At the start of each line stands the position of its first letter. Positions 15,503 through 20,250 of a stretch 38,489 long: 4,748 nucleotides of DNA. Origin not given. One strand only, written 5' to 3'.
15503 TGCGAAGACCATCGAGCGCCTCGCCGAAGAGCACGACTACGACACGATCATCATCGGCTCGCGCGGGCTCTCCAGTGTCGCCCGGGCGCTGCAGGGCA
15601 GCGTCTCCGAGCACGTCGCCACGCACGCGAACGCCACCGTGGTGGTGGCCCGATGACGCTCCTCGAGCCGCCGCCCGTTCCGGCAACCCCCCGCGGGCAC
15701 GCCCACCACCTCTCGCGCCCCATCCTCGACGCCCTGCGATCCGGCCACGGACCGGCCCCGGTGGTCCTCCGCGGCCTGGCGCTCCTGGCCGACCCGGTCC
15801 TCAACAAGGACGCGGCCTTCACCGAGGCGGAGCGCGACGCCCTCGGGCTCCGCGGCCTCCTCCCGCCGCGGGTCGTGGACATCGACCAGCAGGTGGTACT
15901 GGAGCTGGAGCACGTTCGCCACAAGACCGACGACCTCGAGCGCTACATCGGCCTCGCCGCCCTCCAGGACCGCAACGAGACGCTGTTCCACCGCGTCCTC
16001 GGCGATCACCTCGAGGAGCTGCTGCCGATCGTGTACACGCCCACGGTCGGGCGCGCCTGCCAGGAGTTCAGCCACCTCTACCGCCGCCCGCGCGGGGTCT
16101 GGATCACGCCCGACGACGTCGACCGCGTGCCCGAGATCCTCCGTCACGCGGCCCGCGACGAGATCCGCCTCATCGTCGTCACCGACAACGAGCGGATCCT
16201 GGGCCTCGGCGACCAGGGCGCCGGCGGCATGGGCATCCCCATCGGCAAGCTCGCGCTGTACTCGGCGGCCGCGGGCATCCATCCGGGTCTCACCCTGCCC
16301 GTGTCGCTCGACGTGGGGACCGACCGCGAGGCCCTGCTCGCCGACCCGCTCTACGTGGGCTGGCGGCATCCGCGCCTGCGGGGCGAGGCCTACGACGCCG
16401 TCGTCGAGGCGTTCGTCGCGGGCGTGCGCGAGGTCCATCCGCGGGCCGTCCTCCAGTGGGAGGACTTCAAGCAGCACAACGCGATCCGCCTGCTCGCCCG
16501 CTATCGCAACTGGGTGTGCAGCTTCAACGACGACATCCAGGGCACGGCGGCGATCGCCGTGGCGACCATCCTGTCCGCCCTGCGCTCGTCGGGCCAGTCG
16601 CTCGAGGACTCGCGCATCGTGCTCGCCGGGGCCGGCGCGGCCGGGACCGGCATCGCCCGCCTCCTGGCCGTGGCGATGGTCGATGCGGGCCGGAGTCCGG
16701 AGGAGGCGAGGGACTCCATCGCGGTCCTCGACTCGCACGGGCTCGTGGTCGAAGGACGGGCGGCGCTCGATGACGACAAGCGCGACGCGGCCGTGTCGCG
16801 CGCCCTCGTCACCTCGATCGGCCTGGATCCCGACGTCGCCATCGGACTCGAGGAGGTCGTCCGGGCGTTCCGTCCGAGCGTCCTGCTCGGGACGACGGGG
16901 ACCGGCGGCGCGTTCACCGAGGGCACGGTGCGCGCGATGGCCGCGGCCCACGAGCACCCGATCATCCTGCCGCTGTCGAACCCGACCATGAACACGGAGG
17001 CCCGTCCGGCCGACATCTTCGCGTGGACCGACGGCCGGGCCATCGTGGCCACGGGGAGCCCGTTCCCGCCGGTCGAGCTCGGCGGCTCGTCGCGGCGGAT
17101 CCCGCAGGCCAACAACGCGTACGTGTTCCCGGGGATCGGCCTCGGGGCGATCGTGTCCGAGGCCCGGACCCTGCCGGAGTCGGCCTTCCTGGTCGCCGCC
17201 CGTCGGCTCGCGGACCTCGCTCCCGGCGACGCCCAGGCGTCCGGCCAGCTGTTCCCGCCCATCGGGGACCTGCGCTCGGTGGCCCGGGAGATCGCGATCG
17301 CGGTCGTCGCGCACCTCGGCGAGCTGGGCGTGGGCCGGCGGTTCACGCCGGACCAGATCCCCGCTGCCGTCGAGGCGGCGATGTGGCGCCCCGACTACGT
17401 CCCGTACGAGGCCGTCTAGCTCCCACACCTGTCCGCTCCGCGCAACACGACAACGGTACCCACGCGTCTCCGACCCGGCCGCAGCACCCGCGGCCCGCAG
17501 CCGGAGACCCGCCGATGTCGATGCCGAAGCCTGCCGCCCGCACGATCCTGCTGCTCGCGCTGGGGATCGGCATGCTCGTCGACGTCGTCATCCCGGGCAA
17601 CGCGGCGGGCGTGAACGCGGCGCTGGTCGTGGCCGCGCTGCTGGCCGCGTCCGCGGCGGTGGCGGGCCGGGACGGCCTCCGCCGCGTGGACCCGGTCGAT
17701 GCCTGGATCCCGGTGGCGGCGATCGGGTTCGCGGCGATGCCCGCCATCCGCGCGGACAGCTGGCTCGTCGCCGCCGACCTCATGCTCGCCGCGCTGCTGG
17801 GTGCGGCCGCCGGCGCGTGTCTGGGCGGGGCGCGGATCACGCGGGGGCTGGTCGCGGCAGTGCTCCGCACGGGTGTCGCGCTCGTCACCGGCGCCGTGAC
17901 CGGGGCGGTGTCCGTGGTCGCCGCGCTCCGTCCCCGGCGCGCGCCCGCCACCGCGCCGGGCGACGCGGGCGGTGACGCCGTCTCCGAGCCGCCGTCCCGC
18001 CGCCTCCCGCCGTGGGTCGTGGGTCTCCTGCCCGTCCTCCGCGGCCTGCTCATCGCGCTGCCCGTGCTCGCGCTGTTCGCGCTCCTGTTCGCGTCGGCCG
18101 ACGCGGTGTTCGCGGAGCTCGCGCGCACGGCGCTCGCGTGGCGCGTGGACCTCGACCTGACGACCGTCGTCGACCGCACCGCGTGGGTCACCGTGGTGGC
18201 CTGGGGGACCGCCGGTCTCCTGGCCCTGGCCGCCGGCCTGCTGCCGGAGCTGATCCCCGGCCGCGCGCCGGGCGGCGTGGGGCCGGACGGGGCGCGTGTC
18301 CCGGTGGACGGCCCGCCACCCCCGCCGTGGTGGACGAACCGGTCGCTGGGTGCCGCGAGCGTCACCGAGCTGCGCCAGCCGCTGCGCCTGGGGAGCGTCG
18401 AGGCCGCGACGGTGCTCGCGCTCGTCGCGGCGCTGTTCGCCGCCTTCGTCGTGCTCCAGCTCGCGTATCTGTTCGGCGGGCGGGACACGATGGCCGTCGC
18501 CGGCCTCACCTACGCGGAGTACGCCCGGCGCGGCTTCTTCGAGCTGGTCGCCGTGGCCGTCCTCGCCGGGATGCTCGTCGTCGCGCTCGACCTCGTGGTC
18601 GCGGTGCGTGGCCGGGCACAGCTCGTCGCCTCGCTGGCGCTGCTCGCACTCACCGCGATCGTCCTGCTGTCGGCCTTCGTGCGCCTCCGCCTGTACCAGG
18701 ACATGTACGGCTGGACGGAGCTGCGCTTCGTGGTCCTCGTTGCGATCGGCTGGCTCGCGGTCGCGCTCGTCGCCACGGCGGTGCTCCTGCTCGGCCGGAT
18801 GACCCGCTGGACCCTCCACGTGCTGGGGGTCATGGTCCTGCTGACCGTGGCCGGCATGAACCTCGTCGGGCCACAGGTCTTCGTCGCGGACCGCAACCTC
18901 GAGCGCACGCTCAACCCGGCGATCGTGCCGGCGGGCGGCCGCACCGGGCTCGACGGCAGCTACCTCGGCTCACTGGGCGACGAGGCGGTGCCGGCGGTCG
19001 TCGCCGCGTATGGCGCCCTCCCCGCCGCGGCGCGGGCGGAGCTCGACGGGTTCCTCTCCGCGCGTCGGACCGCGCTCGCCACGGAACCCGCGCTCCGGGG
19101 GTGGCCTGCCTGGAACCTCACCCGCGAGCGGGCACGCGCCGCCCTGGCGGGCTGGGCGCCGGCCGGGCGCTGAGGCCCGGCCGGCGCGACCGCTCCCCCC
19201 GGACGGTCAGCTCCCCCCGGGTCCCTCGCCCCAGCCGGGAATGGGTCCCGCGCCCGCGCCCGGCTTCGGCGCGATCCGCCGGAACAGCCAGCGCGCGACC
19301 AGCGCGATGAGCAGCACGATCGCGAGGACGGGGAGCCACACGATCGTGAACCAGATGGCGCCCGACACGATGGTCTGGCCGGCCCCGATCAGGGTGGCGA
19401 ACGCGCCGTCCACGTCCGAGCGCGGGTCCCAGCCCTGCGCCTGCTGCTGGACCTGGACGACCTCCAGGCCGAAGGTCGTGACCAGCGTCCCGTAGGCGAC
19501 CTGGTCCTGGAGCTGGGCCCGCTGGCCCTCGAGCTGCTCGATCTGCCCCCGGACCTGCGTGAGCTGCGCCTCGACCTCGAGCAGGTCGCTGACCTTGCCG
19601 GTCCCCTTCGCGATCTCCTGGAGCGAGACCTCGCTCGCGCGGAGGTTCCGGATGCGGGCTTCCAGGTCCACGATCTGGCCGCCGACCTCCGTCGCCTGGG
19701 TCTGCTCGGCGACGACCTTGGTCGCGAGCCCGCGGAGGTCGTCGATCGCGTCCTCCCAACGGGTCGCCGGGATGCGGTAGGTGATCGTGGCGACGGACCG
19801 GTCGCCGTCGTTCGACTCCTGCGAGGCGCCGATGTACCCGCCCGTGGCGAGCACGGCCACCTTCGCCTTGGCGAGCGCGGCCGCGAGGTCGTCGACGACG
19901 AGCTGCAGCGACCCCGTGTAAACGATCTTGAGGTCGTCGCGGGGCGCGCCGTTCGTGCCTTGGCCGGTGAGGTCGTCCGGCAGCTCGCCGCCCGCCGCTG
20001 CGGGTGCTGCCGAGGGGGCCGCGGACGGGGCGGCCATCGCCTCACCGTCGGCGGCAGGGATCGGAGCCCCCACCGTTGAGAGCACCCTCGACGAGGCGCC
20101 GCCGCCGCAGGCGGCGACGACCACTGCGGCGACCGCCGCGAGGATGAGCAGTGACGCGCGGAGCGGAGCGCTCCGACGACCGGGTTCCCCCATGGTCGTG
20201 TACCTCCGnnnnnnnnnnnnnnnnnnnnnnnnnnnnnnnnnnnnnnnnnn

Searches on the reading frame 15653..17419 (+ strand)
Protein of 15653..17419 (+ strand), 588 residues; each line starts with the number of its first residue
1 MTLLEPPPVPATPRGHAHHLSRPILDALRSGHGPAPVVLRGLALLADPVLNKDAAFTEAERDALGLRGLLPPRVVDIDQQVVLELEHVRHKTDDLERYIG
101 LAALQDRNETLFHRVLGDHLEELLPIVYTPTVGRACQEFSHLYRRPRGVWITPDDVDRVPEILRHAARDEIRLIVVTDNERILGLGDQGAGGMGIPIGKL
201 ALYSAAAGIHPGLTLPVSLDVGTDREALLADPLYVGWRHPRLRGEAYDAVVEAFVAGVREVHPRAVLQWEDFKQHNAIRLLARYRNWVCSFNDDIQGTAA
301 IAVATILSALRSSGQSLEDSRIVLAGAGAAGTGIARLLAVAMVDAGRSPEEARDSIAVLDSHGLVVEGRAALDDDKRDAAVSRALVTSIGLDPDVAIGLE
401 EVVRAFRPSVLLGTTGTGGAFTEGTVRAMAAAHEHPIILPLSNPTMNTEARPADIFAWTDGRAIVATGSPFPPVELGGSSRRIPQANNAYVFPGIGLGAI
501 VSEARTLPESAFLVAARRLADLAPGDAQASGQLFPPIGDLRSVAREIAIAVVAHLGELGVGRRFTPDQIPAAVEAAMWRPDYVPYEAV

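Call 11: search_protein_families(library=pfam, proteins=[window:15653-17419:+], max_evalue=0.01)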
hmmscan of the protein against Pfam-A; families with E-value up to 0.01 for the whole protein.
window:15653-17419:+ (588 aa): 2 families
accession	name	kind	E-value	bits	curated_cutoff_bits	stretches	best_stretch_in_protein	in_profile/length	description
PF03949.21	Malic_M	-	5.6e-87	291.7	23.5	1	295-553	1-255/258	Malic enzyme, NAD binding domain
PF00390.24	malic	-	6.7e-69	231.8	23.1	1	105-285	1-182/182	Malic enzyme, N-terminal domain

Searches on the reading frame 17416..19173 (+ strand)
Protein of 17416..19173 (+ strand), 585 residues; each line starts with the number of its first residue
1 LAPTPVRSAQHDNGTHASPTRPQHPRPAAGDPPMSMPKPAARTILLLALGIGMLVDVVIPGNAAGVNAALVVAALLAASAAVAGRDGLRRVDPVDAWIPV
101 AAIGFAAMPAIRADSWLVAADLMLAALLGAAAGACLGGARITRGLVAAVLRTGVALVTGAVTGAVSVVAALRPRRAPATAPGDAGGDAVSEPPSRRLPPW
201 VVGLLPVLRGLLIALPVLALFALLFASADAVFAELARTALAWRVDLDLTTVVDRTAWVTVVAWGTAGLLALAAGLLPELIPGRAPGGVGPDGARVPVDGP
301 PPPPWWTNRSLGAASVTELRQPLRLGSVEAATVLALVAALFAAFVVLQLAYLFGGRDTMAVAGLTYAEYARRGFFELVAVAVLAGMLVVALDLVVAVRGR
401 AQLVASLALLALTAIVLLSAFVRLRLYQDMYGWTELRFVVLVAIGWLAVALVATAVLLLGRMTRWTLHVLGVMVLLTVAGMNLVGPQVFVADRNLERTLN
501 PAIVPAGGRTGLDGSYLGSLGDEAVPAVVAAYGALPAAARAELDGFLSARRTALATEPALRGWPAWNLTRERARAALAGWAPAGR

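Call 10: search_protein_families(library=pfam, proteins=[window:17416-19173:+], max_evalue=0.01)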
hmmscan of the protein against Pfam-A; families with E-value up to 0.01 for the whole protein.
window:17416-19173:+ (585 aa): 1 family
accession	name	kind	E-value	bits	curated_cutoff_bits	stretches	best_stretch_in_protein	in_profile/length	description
PF13687.11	DUF4153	-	1.1e-58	199.6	27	1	100-529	2-371/373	Domain of unknown function (DUF4153)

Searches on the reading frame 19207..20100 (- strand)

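Call 10: search_protein_families(library=pfam, proteins=[window:19207-20100:-], max_evalue=0.01)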
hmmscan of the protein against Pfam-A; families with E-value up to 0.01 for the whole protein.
window:19207-20100:- (297 aa): 2 families
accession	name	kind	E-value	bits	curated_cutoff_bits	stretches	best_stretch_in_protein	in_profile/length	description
PF14257.11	DUF4349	-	8e-45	153.2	27.7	1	58-271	2-213/213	Domain of unknown function (DUF4349)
PF18595.6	Nuf2_DHR10-like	-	0.0057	17.1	28.4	1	138-200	6-69/117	Nuf2, DHR10-like domain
